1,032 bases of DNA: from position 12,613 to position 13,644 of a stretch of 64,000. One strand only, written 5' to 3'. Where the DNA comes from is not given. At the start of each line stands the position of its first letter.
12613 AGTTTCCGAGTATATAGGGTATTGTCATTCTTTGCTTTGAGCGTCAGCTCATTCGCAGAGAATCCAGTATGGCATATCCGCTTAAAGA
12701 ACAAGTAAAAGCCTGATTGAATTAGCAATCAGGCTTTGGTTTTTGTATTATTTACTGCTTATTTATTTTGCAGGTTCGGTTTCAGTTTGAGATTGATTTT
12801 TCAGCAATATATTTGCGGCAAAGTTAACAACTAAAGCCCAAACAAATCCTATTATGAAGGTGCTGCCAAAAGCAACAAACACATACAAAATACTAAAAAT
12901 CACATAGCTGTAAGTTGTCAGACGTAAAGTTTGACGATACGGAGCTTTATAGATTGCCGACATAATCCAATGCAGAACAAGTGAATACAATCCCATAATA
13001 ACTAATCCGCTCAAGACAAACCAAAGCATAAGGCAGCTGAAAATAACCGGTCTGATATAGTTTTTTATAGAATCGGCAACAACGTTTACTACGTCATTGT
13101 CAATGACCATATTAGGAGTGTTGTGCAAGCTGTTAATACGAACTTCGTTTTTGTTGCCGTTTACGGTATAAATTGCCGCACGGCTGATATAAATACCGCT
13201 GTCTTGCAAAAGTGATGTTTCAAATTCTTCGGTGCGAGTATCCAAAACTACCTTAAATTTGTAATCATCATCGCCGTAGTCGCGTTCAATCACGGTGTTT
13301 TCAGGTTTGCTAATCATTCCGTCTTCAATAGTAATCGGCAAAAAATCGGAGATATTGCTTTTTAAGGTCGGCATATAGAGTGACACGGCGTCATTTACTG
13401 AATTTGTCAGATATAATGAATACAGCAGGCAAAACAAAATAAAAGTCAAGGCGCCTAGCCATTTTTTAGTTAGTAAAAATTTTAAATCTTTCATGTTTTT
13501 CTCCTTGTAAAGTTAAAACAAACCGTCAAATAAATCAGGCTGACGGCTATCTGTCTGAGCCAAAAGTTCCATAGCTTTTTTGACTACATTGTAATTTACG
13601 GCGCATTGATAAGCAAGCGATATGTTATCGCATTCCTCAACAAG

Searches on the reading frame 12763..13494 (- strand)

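Call 43: search_protein_families(library=pfam, proteins=[window:12763-13494:-], max_evalue=0.001)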
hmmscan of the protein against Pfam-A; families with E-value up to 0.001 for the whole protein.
window:12763-13494:- (243 aa): 1 family
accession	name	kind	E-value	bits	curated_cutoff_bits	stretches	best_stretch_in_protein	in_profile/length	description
PF06691.16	DUF1189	-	3.6e-10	40.2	28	1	18-222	33-234/244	Protein of unknown function (DUF1189)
